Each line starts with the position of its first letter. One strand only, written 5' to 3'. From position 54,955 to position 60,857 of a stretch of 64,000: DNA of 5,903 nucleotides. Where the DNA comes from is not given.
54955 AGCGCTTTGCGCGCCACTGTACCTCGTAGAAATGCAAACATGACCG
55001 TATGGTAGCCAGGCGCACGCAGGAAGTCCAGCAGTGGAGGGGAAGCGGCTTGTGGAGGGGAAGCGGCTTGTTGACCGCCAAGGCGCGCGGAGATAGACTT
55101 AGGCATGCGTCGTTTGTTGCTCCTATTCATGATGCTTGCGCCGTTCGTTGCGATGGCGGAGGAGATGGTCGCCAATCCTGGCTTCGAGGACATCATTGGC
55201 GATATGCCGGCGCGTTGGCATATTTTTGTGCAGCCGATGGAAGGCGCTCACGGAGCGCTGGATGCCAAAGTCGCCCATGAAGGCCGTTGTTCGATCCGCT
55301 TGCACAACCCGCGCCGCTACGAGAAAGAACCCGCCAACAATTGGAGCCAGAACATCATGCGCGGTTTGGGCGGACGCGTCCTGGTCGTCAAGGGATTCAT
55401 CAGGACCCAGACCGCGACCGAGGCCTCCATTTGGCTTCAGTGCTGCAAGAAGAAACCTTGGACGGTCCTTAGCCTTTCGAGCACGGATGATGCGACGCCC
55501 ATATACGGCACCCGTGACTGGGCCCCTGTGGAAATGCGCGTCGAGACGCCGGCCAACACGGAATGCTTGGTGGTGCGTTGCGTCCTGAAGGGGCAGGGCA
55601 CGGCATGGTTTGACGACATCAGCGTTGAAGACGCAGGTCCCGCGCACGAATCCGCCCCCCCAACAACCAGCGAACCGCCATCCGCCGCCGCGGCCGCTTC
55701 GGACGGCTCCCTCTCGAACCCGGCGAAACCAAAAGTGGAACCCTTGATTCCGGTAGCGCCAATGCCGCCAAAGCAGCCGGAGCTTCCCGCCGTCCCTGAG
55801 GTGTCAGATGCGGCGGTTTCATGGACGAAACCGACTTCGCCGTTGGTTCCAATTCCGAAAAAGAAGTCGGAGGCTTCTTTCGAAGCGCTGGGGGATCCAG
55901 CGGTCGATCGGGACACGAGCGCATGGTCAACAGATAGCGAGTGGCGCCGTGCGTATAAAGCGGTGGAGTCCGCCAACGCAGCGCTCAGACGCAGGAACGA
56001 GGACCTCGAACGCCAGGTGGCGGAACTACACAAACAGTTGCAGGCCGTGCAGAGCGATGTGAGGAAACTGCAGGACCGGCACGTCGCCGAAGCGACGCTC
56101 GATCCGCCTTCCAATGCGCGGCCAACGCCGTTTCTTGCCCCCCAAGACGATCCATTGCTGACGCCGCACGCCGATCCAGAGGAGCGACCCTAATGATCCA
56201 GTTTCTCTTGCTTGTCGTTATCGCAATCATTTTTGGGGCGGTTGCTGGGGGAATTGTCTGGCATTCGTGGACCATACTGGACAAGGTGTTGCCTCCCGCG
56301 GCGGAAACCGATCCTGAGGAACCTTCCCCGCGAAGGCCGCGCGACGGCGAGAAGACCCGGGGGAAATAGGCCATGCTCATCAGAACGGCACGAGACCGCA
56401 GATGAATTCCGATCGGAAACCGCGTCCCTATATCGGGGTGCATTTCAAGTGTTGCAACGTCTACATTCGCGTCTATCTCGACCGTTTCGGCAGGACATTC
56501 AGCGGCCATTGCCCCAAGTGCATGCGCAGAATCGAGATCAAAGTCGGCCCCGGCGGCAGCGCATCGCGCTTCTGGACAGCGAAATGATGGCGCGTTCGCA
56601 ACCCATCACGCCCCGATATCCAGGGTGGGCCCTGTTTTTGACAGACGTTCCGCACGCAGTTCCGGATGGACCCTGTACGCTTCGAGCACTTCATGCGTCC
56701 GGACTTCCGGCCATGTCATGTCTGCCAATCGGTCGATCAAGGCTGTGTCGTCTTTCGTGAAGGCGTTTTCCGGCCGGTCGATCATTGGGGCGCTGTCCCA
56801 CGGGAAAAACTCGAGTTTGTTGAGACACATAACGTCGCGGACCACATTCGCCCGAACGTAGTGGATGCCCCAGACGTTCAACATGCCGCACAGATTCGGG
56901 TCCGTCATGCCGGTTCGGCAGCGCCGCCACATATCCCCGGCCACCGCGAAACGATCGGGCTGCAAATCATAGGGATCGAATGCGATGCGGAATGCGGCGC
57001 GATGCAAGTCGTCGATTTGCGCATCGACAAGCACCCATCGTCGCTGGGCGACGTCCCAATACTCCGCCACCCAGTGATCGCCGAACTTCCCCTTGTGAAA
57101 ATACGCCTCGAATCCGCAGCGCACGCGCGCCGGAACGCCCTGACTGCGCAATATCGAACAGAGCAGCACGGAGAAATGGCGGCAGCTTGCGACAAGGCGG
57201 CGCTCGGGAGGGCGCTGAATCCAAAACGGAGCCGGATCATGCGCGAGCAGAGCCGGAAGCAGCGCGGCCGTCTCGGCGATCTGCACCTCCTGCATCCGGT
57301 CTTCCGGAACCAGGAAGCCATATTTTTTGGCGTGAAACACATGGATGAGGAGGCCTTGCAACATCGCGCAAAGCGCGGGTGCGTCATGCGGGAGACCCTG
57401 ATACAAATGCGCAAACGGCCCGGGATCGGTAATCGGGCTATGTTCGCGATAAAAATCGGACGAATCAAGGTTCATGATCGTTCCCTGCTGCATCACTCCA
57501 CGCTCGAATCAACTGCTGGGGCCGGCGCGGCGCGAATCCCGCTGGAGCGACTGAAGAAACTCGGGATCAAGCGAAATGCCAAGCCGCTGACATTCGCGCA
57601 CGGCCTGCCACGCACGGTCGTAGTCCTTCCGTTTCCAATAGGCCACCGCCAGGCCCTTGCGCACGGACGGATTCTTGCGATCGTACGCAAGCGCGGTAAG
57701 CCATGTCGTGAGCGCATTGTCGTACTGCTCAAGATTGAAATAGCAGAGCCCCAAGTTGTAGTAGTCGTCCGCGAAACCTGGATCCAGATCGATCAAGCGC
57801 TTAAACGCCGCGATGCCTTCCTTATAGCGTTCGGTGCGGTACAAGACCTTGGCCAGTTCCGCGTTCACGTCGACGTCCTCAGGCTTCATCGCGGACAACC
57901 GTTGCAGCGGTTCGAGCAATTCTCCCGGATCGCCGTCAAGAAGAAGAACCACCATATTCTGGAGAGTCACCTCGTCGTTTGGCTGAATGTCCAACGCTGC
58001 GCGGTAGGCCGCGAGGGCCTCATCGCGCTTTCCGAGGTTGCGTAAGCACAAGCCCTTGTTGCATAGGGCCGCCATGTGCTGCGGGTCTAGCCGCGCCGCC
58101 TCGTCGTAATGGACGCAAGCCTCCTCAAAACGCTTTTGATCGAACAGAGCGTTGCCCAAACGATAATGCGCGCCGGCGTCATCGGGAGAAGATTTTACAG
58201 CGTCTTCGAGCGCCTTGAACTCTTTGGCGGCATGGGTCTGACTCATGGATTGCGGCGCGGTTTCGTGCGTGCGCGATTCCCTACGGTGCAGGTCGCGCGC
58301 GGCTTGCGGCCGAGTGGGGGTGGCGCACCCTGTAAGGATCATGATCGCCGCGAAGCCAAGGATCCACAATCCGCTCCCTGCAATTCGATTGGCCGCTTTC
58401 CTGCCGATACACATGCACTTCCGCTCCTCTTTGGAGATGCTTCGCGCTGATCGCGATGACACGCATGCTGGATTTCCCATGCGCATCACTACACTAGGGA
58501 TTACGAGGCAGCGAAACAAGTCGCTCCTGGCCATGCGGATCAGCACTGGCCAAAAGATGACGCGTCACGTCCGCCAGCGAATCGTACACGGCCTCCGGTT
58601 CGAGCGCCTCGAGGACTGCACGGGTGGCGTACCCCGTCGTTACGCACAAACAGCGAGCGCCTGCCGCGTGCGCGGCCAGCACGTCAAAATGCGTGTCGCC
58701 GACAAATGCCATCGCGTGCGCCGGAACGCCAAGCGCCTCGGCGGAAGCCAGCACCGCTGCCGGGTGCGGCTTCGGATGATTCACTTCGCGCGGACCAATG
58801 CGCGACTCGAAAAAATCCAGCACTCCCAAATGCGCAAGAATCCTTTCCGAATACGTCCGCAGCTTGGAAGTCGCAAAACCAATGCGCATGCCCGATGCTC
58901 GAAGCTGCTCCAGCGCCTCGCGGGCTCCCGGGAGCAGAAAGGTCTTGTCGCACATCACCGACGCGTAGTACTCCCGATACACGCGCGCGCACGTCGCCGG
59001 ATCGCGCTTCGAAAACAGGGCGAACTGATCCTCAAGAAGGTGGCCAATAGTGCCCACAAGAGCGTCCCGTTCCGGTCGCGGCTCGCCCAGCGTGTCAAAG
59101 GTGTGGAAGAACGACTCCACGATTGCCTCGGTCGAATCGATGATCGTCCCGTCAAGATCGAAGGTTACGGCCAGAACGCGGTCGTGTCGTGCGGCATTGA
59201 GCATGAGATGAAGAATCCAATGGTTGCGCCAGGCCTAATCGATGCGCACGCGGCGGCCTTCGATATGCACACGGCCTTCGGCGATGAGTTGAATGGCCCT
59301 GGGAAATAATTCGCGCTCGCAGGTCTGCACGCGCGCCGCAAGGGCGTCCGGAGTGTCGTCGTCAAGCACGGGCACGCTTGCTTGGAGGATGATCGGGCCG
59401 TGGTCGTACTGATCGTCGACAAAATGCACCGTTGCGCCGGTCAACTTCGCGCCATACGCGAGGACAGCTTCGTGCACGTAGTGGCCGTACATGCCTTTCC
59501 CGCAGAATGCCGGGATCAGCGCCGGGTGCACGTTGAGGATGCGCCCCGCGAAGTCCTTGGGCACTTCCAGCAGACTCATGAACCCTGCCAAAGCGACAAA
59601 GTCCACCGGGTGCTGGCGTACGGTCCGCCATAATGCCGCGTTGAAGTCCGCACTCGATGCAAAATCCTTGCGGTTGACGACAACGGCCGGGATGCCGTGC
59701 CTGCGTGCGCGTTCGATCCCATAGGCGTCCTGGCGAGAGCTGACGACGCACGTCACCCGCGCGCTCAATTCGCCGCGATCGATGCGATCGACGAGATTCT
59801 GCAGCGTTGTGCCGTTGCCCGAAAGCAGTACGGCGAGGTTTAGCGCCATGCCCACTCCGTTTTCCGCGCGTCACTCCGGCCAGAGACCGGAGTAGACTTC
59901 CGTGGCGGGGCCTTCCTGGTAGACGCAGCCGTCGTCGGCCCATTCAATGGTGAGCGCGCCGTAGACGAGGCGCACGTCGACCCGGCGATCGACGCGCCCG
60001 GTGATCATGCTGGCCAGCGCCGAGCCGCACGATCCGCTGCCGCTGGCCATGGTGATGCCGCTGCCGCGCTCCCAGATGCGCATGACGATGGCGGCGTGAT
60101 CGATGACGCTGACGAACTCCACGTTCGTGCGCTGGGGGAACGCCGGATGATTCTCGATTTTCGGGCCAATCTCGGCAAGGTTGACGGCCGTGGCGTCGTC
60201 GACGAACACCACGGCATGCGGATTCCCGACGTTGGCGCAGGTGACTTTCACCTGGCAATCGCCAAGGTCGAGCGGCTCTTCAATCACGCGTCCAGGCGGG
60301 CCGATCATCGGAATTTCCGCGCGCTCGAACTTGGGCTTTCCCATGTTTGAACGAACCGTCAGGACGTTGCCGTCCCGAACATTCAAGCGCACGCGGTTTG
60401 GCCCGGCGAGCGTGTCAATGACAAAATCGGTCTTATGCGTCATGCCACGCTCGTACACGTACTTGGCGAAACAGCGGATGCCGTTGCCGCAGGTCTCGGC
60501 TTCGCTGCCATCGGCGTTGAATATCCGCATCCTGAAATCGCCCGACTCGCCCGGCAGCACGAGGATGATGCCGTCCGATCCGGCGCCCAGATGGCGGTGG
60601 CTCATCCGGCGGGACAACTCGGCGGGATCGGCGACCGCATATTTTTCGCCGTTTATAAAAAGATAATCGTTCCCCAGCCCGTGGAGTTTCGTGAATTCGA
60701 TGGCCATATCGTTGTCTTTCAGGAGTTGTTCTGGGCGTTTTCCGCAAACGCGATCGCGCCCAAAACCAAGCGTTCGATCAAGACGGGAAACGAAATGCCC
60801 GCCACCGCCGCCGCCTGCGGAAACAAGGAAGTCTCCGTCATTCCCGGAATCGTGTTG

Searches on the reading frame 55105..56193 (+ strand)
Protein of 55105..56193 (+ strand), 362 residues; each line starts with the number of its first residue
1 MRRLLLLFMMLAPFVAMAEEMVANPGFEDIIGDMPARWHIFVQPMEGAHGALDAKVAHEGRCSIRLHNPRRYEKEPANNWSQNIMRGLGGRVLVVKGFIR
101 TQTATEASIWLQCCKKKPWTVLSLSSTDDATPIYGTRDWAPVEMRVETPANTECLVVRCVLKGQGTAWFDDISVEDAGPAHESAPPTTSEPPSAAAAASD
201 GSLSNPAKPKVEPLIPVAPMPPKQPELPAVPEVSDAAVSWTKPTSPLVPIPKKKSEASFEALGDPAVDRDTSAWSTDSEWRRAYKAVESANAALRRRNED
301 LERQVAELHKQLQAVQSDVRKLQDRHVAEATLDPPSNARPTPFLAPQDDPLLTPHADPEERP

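Call 22: search_protein_families(library=pfam, max_evalue=0.00001, proteins=[window:55105-56193:+])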
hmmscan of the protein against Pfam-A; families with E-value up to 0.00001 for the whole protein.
window:55105-56193:+ (362 aa): 0 families

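Call 67: search_protein_families(library=pfam, max_evalue=0.001, proteins=[window:55105-56193:+])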
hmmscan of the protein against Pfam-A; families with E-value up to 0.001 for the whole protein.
window:55105-56193:+ (362 aa): 1 family
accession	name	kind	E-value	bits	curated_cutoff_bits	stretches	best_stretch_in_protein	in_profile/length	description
PF25785.1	TPR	-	6.5e-05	23.6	27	1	279-330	4-55/110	Nucleoprotein TPR-like domain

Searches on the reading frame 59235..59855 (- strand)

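Call 22: search_protein_families(library=pfam, max_evalue=0.00001, proteins=[window:59235-59855:-])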
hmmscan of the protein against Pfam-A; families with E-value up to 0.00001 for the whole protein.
window:59235-59855:- (206 aa): 1 family
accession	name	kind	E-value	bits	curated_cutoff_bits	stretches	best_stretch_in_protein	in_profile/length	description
PF00551.24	Formyl_trans_N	-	2.1e-46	158.4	26.1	1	6-188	2-181/181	Formyl transferase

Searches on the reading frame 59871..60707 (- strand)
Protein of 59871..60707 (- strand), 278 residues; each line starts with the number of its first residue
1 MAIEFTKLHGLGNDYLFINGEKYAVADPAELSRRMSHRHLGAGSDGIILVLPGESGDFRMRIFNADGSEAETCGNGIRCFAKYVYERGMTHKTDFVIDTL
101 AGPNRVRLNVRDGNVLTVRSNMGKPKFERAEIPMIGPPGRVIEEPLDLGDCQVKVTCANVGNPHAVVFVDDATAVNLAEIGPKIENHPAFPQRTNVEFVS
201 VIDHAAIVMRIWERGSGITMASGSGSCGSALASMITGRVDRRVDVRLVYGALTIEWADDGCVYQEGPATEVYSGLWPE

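Call 22: search_protein_families(library=pfam, max_evalue=0.00001, proteins=[window:59871-60707:-])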
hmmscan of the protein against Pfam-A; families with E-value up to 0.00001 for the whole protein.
window:59871-60707:- (278 aa): 1 family
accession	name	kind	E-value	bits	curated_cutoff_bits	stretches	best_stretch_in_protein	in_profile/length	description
PF01678.24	DAP_epimerase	-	6.3e-61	204.2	34.7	2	5-127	1-120/121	Diaminopimelate epimerase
